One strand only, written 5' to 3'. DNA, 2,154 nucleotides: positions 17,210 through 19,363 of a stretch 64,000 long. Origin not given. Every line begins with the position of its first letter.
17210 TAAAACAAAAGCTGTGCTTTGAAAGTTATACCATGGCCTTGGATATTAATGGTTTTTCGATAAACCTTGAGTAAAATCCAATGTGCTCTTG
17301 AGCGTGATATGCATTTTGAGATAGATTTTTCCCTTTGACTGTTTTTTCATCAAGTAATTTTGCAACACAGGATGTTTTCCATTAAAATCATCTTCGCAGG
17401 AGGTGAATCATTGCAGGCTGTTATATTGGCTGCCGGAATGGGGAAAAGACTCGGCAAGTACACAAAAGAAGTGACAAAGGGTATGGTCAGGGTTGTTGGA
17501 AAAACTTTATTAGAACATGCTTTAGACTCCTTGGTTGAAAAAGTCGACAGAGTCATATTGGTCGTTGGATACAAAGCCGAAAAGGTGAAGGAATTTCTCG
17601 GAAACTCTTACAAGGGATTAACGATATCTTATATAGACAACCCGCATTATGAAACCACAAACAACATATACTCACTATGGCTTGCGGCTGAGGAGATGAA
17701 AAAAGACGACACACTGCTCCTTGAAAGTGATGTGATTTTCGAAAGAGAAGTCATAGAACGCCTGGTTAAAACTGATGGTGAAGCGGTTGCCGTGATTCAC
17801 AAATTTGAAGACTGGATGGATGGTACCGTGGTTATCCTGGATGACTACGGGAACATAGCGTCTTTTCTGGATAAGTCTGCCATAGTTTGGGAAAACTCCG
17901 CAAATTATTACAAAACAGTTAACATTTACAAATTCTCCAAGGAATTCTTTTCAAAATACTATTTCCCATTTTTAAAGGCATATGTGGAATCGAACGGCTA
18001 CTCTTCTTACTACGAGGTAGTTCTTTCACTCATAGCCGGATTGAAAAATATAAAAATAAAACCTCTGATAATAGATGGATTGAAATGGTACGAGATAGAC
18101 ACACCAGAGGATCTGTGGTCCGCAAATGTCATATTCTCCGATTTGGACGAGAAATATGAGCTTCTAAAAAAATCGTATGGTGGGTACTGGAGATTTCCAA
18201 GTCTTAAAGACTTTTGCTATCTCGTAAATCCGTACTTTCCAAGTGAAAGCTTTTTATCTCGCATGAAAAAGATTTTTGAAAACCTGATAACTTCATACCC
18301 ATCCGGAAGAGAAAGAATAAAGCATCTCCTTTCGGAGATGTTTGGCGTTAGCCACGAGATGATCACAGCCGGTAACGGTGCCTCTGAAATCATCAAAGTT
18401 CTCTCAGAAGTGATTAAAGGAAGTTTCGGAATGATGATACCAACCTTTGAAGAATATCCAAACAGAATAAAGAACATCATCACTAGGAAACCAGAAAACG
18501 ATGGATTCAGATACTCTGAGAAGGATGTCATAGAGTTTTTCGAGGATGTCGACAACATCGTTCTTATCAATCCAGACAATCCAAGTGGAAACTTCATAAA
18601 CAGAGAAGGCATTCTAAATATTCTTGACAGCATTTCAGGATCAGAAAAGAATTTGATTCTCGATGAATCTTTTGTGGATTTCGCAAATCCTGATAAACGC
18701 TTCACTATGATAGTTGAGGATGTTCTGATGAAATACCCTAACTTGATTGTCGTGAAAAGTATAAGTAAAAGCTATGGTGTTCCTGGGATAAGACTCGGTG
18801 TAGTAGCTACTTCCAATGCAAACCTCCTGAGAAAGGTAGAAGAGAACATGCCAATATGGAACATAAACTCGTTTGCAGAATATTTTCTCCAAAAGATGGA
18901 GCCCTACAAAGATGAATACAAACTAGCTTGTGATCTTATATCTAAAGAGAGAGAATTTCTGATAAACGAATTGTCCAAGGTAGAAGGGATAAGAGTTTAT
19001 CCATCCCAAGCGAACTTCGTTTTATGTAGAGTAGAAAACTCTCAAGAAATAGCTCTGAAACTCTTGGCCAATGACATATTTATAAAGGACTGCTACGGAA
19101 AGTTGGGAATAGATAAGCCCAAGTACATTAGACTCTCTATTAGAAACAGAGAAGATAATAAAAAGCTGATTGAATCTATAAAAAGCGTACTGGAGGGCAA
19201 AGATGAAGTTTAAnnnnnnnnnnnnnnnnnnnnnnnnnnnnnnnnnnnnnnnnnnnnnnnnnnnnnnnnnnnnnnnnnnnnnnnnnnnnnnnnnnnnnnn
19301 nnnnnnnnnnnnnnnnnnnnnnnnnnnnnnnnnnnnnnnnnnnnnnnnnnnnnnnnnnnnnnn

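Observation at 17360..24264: Six-gene head-group activation, phosphotransfer and double [flippase-like + GT2] cluster: candidate uncharacterised envelope lipid/glycoconjugate pathway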

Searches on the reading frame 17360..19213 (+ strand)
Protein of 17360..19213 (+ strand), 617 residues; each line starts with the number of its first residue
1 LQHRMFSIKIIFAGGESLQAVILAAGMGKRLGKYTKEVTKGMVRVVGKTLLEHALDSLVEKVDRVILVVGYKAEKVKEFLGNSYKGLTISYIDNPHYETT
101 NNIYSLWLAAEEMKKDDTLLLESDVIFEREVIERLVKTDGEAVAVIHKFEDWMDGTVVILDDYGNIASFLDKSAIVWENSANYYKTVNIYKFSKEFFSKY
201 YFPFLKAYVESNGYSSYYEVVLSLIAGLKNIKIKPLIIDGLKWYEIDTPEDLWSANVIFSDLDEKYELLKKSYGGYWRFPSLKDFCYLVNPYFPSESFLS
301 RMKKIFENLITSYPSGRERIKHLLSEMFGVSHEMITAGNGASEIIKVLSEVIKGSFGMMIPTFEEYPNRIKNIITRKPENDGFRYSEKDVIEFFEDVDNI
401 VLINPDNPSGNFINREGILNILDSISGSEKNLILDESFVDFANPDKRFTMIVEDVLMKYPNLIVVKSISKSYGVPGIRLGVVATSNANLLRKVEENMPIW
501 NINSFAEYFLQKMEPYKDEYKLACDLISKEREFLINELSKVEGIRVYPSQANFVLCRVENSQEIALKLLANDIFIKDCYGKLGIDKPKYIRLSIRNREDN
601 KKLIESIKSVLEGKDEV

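Call 3: search_protein_families(library=pfam, proteins=[window:17360-19213:+], max_evalue=0.01)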
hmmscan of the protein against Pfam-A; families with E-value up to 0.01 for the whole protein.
window:17360-19213:+ (617 aa): 6 families
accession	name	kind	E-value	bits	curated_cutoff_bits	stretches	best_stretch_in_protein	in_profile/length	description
PF00155.27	Aminotran_1_2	-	1.5e-23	84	19.7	1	330-607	63-361/361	Aminotransferase class I and II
PF12804.13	NTP_transf_3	-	2.1e-14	54.4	27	1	20-147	1-122/160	MobA-like NTP transferase domain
PF00483.29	NTP_transferase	-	2.6e-12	47.3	21.2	1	20-256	2-239/245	Nucleotidyl transferase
PF20202.4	DUF6564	-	7e-08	32.8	25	1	48-145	15-118/230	Domain of unknown function (DUF6564)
PF01128.25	IspD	-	3e-06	27.6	27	1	19-81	2-64/221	2-C-methyl-D-erythritol 4-phosphate cytidylyltransferase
PF08323.17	Glyco_transf_5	-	0.0063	16.7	22.7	0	24-168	15-154/239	Starch synthase catalytic domain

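Call 4: search_protein_families(library=ncbifam, proteins=[window:17360-19213:+], max_evalue=0.01)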
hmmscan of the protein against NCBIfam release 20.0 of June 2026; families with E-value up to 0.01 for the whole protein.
window:17360-19213:+ (617 aa): 90 families (the best 25 are shown)
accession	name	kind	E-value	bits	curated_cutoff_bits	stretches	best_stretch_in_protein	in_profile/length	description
TIGR01140.1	L_thr_O3P_dcar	equivalog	1.4e-51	175.6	290.55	1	282-607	19-330/331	threonine-phosphate decarboxylase CobD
TIGR01141.1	hisC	equivalog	8.3e-46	156.5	276.55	1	290-609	30-348/349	histidinol-phosphate transaminase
NF006225.0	PRK08354.1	equivalog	1.1e-38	133.4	288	1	272-610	7-315/318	putative aminotransferase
NF005915.1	PRK07908.1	equivalog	4.5e-29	101.9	360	1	283-607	15-331/332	Rv2231c family histidinol phosphate aminotransferase CobC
NF003496.0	PRK05166.1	equivalog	1.1e-28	100.1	540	1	290-612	46-371/373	histidinol-phosphate transaminase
TIGR03992.1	Arch_glmU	subfamily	9e-28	97.2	292.1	1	19-257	2-225/393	bifunctional sugar-1-phosphate nucleotidylyltransferase/acetyltransferase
NF005021.0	PRK06425.1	equivalog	2e-27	96.2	353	1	321-612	59-332/335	histidinol-phosphate aminotransferase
NF002878.0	PRK03321.1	subfamily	3.3e-25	88.5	374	1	296-610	38-348/352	histidinol-phosphate transaminase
NF041313.1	UDPGP_AglF_Halo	equivalog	2.5e-23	82.7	400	1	18-197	1-179/234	UTP--glucose-1-phosphate uridylyltransferase AglF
NF053748.1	bifunc_CobBC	exception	5e-22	78.1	950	1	283-607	483-796/797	bifunctional hydrogenobyrinic acid a,c-diamide synthase/histidinol phosphate aminotransferase CobBC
NF002877.0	PRK03317.1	equivalog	6e-22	77.9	409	1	324-613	83-369/374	histidinol-phosphate transaminase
NF041135.1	IPPtranDIPPsyn_Thcocales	equivalog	1.1e-20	74.1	580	1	19-162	2-139/419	bifunctional L-myo-inositol-1-phosphate cytidylyltransferase/CDP-L-myo-inositol myo-inositolphosphotransferase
NF002726.0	PRK02610.1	equivalog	1.3e-17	63.8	391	1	329-612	88-370/374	histidinol-phosphate transaminase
NF049965.1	GlMnHpPGnyltfHddC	equivalog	5.5e-17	62.1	300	1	19-202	2-177/221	D-glycero-D-manno-heptose 1-phosphate guanosyltransferase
NF006014.0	PRK08153.1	equivalog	7.7e-16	57.9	510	1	294-612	47-365/370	pyridoxal phosphate-dependent aminotransferase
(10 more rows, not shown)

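Call 5: search_solved_structures(query=window:17360-19213:+, max_evalue=0.00001)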
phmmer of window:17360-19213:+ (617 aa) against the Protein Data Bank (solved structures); distinct sequences matched with E-value up to 0.00001: 28.
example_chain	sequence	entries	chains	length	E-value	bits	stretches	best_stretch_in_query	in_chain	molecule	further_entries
6oux_A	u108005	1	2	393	4.1e-44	154.3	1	279-612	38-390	Threonine phosphate decarboxylase-like enzyme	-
3ftb_A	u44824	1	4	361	6.3e-40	140.5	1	276-610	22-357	Histidinol-phosphate aminotransferase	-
1lc5_A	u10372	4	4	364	6.6e-28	100.8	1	284-613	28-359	L-Threonine-O-3-Phosphate Decarboxylase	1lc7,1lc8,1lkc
3fkd_A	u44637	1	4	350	2.5e-23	85.7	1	308-612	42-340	L-threonine-O-3-phosphate decarboxylase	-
8bj4_A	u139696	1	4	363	2.7e-17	65.7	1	290-571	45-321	histidinol-phosphate aminotransferase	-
8bj1_A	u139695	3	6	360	2.7e-17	65.7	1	290-571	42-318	histidinol-phosphate aminotransferase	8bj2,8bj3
3ffh_A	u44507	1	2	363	1.1e-16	63.7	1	313-608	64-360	Histidinol-phosphate aminotransferase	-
1fg3_A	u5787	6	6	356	2.3e-15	59.4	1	311-608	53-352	HISTIDINOL PHOSPHATE AMINOTRANSFERASE | HISTIDINOL-PHOSPHATE AMINOTRANSFERASE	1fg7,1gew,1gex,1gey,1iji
3euc_A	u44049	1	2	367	6.7e-15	57.8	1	289-610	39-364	Histidinol-phosphate aminotransferase 2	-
3p1t_A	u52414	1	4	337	2.5e-13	52.6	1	310-607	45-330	Putative histidinol-phosphate aminotransferase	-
7szp_A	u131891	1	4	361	3.1e-13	52.3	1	397-607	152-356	Histidinol-phosphate aminotransferase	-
1h1c_A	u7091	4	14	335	7.3e-12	47.8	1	313-565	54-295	HISTIDINOL-PHOSPHATE AMINOTRANSFERASE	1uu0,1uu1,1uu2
2f8j_A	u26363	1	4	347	8.2e-12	47.6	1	303-565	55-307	Histidinol-phosphate aminotransferase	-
3hdo_A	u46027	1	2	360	7.7e-11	44.4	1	290-613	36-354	Histidinol-phosphate aminotransferase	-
1jyk_A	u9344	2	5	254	1.2e-10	43.8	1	18-128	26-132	CTP:phosphocholine Cytidylyltransferase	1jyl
2xme_A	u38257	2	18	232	1.4e-09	40.2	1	11-167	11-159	CTP-INOSITOL-1-PHOSPHATE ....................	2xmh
6pd1_A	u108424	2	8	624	5.6e-09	38.2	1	19-253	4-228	Nucleotidyl transferase/aminotransferase, class V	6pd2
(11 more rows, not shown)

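Call 11: find_homologous_proteins(query=window:17360-19213:+, max_evalue=1e-10)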
Query window:17360-19213:+ (617 aa): 8000 proteins with E <= 1e-10 among 8000 candidates; the best 120 are listed.
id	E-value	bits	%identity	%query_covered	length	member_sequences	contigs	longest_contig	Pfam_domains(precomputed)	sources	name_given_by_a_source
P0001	0.0e+0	1361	100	99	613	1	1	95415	PF00483.30,PF00155.28,PF01128.26,PF20202.5,PF12804.14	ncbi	-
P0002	0.0e+0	1353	100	99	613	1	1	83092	PF00483.30,PF00155.28,PF01128.26,PF20202.5,PF12804.14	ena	-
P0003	0.0e+0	1350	99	99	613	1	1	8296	PF00483.30,PF00155.28,PF01128.26,PF20202.5,PF12804.14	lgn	-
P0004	0.0e+0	1311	96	99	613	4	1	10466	PF00483.30,PF00155.28,PF01128.26,PF20202.5,PF12804.14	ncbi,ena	-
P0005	0.0e+0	1092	78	98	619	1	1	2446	PF00483.30,PF00155.28,PF01128.26,PF12804.14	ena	-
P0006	0.0e+0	1092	79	97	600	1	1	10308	PF00483.30,PF00155.28,PF01128.26,PF20202.5,PF12804.14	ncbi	-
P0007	0.0e+0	1092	79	97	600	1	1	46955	PF00483.30,PF00155.28,PF01128.26,PF20202.5,PF12804.14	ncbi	-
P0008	0.0e+0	1084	78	96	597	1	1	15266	PF00483.30,PF00155.28,PF01128.26,PF20202.5,PF12804.14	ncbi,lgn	-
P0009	3.1e-255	866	62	97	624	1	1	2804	PF00483.30,PF00155.28,PF01128.26,PF12804.14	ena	-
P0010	1.2e-236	805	59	97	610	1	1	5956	PF00483.30,PF00155.28,PF01128.26,PF20202.5,PF12804.14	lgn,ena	-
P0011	1.3e-233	795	59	96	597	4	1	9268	PF00483.30,PF00155.28,PF01128.26,PF12804.14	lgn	-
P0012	3.1e-233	794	59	97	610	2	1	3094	PF00483.30,PF00155.28,PF20202.5,PF12804.14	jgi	-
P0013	3.8e-189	648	52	96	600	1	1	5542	PF00483.30,PF00155.28,PF12804.14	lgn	-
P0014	1.5e-186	640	50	96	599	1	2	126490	PF00483.30,PF00155.28,PF01128.26,PF12804.14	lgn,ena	-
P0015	1.3e-185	636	49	96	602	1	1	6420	PF00483.30,PF00155.28,PF01128.26,PF12804.14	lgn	-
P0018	6.4e-184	631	49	96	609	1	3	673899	PF00483.30,PF00155.28,PF01128.26,PF20202.5,PF12804.14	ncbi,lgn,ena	-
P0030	1.1e-181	624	51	96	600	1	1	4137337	PF00483.30,PF00155.28,PF01128.26,PF12804.14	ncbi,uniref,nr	ncbi:aminotransferase class I/II-fold pyridoxal phosphate-dependent enzyme [Methanosarcina sp. WWM59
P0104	6.2e-178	611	48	96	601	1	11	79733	PF00483.30,PF00155.28,PF12804.14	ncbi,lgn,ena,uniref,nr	ncbi:aminotransferase class I/II-fold pyridoxal phosphate-dependent enzyme [Parabacteroides gordonii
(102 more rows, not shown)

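Call 14: find_encoding_contigs(protein=P0001, flank=10000, max_places=3)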
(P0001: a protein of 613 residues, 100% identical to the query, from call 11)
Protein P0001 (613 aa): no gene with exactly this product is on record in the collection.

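Call 15: find_encoding_contigs(protein=P0007, flank=10000, max_places=3)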
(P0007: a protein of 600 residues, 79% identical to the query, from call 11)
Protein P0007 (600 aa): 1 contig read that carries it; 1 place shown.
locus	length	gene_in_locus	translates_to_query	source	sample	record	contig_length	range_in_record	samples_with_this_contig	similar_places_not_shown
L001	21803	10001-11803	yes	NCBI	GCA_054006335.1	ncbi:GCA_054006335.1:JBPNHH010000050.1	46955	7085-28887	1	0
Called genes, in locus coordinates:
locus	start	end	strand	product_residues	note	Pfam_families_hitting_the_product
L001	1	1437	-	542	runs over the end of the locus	PF01293:PEPCK_ATP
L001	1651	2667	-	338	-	PF03448:MgtE_N (faint), PF14842:FliG_N, PF14841:FliG_M (weak), PF09078:CheY-binding (faint), PF14841:FliG_M, PF14842:FliG_N (weak), PF01706:FliG_C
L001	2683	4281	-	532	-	PF01514:YscJ_FliF, PF08345:YscJ_FliF_C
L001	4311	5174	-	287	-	PF01790:LGT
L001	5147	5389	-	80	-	PF04025:RemA-like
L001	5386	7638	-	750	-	PF01315:Ald_Xan_dh_C, PF02738:MoCoBD_1, PF20256:MoCoBD_2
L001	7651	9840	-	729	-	PF03030:H_PPase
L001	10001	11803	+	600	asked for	PF00483:NTP_transferase, PF01128:IspD (weak), PF12804:NTP_transf_3, PF20202:DUF6564 (weak), PF00155:Aminotran_1_2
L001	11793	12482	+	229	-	PF01066:CDP-OH_P_transf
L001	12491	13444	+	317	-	PF03706:LPG_synthase_TM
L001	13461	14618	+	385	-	PF00535:Glycos_transf_2, PF13641:Glyco_tranf_2_3, PF13632:Glyco_trans_2_3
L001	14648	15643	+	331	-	PF03706:LPG_synthase_TM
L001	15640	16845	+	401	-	PF13506:Glyco_transf_21, PF00535:Glycos_transf_2, PF10111:Glyco_tranf_2_2, PF13641:Glyco_tranf_2_3, PF13632:Glyco_trans_2_3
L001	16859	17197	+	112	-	PF11969:DcpS_C, PF01230:HIT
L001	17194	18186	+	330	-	PF00710:Asparaginase, PF17763:Asparaginase_C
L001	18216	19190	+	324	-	PF01594:AI-2E_transport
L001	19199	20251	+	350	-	PF14559:TPR_19 (faint)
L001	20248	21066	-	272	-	PF04468:PSP1, PF28472:PSP1_3rd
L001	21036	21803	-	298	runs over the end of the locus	PF13177:DNA_pol3_delta2, PF22227:DNA_pol3_gamma_R_C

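Call 16: find_encoding_contigs(protein=P0011, flank=10000, max_places=2)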
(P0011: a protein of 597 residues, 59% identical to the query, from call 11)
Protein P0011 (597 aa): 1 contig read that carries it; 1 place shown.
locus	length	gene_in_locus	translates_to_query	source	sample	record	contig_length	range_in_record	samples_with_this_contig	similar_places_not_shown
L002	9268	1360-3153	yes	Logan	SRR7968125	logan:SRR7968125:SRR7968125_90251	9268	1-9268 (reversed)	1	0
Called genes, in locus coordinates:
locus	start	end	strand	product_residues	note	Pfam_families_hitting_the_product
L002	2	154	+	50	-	?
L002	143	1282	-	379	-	PF13439:Glyco_transf_4, PF13579:Glyco_trans_4_4, PF20706:GT4-conflict, PF00534:Glycos_transf_1, PF13692:Glyco_trans_1_4, PF13524:Glyco_trans_1_2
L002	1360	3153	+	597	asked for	PF00483:NTP_transferase, PF01128:IspD (faint), PF12804:NTP_transf_3, PF00155:Aminotran_1_2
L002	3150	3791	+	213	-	PF01066:CDP-OH_P_transf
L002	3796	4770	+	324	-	PF03706:LPG_synthase_TM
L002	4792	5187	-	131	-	PF01196:Ribosomal_L17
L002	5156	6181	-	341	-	PF01193:RNA_pol_L, PF01000:RNA_pol_A_bac, PF03118:RNA_pol_A_CTD, PF26169:HHH_XRCC3_RpoA (weak)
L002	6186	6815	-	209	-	PF00163:Ribosomal_S4, PF01479:S4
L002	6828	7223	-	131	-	PF00411:Ribosomal_S11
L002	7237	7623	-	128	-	PF00416:Ribosomal_S13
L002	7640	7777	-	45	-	PF00444:Ribosomal_L36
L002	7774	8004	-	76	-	PF01176:eIF-1a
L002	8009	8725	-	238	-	PF00557:Peptidase_M24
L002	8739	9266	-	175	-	?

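Call 17: find_encoding_contigs(protein=P0014, flank=10000, max_places=2)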
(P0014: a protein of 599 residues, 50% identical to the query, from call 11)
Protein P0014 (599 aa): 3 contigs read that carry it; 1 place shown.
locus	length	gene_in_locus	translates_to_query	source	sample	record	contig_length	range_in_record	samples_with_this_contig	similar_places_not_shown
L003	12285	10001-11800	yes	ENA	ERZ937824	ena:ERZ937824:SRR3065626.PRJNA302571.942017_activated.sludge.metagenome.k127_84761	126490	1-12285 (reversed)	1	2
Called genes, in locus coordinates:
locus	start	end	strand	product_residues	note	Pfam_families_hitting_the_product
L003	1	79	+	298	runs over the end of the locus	PF01522:Polysacc_deac_1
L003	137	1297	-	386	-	PF07670:Gate (weak)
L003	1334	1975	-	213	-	PF04961:FTCD_C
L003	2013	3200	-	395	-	PF01979:Amidohydro_1, PF07969:Amidohydro_3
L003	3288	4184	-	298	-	PF07837:FTCD_N, PF02971:FTCD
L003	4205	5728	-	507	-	PF00221:Lyase_aromatic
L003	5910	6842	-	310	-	PF00892:EamA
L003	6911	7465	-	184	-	PF14512:TM1586_NiRdase (weak), PF00881:Nitroreductase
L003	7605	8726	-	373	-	PF04464:Glyphos_transf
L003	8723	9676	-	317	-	PF13439:Glyco_transf_4, PF00534:Glycos_transf_1, PF13692:Glyco_trans_1_4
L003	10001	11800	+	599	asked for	PF00483:NTP_transferase, PF01128:IspD (weak), PF12804:NTP_transf_3, PF00155:Aminotran_1_2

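Call 18: find_encoding_contigs(protein=P0018, flank=10000, max_places=2)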
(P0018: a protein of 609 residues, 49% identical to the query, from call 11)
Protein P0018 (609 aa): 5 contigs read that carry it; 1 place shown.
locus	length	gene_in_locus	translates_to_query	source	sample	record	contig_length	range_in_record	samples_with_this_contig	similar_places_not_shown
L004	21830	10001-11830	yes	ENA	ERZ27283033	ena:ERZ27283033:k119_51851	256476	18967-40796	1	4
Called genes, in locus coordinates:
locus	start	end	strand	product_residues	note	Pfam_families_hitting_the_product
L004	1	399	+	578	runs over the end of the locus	PF14264:Glucos_trans_II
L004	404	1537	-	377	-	PF01041:DegT_DnrJ_EryC1, PF00155:Aminotran_1_2 (weak)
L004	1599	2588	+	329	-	PF00535:Glycos_transf_2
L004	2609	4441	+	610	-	-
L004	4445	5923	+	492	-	PF04138:GtrA_DPMS_TM, PF13439:Glyco_transf_4, PF00534:Glycos_transf_1, PF13692:Glyco_trans_1_4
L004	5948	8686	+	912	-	PF02096:60KD_IMP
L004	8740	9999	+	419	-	PF04464:Glyphos_transf (weak)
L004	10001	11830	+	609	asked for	PF00483:NTP_transferase, PF01128:IspD (weak), PF12804:NTP_transf_3, PF20202:DUF6564 (weak), PF00155:Aminotran_1_2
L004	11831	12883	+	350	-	PF13439:Glyco_transf_4 (weak), PF20706:GT4-conflict, PF00534:Glycos_transf_1, PF13692:Glyco_trans_1_4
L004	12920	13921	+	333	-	PF00288:GHMP_kinases_N, PF08544:GHMP_kinases_C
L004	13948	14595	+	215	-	PF13580:SIS_2, PF01380:SIS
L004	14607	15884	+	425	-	PF00483:NTP_transferase, PF12804:NTP_transf_3, PF00702:Hydrolase, PF13419:HAD_2 (faint), PF13242:Hydrolase_like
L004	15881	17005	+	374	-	PF13439:Glyco_transf_4, PF00534:Glycos_transf_1, PF13692:Glyco_trans_1_4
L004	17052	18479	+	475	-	PF02397:Bac_transf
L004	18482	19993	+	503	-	-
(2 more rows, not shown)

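Call 71: find_encoding_contigs(protein=P0030, flank=8000, max_places=1)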
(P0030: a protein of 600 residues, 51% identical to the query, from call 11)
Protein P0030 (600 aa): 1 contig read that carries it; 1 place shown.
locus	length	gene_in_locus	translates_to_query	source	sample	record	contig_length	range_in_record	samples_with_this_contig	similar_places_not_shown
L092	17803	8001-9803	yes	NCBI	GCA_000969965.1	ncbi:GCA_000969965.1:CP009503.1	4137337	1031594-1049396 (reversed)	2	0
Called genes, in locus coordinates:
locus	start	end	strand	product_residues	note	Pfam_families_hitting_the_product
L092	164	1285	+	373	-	PF13439:Glyco_transf_4, PF13579:Glyco_trans_4_4 (weak), PF00534:Glycos_transf_1, PF13692:Glyco_trans_1_4, PF13524:Glyco_trans_1_2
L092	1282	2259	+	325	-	PF13692:Glyco_trans_1_4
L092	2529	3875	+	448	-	PF01609:DDE_Tnp_1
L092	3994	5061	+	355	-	PF02350:Epimerase_2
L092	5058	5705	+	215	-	-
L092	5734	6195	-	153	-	PF01797:Y1_Tnp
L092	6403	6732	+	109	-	-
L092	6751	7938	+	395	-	PF04464:Glyphos_transf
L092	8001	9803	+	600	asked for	PF00483:NTP_transferase, PF01128:IspD (weak), PF12804:NTP_transf_3, PF00155:Aminotran_1_2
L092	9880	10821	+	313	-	PF02423:OCD_Mu_crystall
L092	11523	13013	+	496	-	PF01943:Polysacc_synt, PF13440:Polysacc_synt_3, PF03023:MurJ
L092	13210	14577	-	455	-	PF00483:NTP_transferase, PF12804:NTP_transf_3 (faint), PF22640:ManC_GMP_beta-helix, PF01050:MannoseP_isomer, PF07883:Cupin_2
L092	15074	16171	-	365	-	PF22842:Pel9A-like_beta_helix (weak), PF05048:NosD, PF13229:Beta_helix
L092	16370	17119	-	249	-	PF01135:PCMT, PF13489:Methyltransf_23, PF01209:Ubie_methyltran, PF01728:FtsJ (weak), PF13847:Methyltransf_31, PF08241:Methyltransf_11, PF08242:Methyltransf_12, PF13649:Methyltransf_25, +4 more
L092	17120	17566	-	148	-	PF01022:HTH_5, PF12840:HTH_20 (weak)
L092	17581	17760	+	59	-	-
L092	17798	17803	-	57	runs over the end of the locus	-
